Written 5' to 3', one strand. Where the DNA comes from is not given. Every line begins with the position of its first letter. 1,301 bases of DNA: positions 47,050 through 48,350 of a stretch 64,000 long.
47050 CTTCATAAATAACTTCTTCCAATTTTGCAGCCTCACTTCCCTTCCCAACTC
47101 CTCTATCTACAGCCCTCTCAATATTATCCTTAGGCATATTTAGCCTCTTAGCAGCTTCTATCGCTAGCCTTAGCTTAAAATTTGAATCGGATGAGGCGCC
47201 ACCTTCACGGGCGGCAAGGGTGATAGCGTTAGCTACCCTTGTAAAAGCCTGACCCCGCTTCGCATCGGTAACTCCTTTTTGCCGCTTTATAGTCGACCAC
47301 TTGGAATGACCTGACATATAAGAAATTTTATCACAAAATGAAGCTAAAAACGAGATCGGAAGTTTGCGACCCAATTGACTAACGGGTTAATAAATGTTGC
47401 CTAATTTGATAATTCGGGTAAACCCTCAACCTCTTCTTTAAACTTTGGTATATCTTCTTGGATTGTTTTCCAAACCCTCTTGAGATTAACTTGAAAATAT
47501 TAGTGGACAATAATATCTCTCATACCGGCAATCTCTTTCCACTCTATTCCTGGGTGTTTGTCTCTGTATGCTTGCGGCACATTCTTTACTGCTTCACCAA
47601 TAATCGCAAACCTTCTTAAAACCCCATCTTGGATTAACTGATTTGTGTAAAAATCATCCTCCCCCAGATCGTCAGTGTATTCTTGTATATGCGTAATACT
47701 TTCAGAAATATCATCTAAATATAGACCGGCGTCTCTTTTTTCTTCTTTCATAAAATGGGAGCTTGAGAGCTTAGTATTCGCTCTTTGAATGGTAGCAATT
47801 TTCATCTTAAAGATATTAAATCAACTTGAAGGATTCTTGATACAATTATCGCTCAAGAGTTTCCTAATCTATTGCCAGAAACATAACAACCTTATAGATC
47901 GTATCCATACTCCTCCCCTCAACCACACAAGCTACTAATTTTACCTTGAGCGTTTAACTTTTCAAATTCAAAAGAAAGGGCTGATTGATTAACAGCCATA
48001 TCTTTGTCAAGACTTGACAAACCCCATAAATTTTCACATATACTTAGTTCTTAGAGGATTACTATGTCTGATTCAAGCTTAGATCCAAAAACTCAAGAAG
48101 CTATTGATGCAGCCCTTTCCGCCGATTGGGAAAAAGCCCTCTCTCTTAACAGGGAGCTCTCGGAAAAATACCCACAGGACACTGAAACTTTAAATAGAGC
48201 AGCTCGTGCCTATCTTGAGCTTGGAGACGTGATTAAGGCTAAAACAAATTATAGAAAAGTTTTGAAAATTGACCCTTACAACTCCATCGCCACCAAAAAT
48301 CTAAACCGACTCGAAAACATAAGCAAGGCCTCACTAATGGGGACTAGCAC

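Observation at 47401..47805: Orphan HepT toxin homologue with TAA precisely at the x of the catalytic R-x4-H-x-Y motif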

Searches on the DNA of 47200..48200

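Call 40: search_rna_families(source=window, start=47200, end=48200, threshold=evalue, max_evalue=1)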
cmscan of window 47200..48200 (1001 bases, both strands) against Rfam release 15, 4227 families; matches with E-value up to 1: 0.
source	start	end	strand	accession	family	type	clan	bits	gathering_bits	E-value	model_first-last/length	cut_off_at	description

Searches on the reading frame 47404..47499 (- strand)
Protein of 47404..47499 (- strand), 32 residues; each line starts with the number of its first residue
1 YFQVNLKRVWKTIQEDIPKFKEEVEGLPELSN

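Call 5: search_protein_families(library=pfam, proteins=[window:47404-47499:-], max_evalue=1)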
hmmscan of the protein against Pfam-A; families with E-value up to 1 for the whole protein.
seq(32 aa): 1 family
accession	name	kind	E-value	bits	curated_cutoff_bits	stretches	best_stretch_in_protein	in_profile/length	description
PF01934.22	HepT-like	-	2.8e-05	24.2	23.5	1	1-25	94-118/120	Ribonuclease HepT-like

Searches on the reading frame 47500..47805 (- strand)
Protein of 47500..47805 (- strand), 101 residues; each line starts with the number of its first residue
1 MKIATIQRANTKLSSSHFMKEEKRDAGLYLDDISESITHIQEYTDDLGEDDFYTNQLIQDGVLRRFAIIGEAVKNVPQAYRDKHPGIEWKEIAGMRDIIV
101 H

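Call 5: search_protein_families(library=pfam, proteins=[window:47503-47805:-], max_evalue=1)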
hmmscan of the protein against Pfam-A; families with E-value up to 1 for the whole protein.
seq(101 aa): 1 family
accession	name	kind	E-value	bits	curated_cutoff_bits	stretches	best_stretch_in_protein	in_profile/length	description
PF01934.22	HepT-like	-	7.7e-18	64.8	23.5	1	33-101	1-92/120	Ribonuclease HepT-like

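Call 7: find_encoding_contigs(protein=window:47500-47805:-, flank=6000, max_places=10)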
Protein window:47500-47805:- (101 aa): 3 contigs read that carry it; 1 place shown.
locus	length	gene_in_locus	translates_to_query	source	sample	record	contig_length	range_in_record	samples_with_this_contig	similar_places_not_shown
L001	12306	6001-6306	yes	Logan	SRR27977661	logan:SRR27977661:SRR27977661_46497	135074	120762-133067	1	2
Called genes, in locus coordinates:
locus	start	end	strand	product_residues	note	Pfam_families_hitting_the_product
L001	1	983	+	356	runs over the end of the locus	-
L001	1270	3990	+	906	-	PF26449:DUF8128, PF01935:DUF87, PF10412:TrwB_AAD_bind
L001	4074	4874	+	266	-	-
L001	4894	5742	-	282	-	PF07719:TPR_2 (faint), PF13181:TPR_8 (faint)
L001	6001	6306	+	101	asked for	PF01934:HepT-like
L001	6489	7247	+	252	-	PF20772:TACO1_YebC_N, PF01709:Transcrip_reg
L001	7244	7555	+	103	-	PF03819:MazG (weak)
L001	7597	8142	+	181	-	PF02075:RuvC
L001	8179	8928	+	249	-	PF18900:DUF5656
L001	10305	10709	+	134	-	PF08570:DUF1761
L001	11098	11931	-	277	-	-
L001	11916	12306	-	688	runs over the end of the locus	-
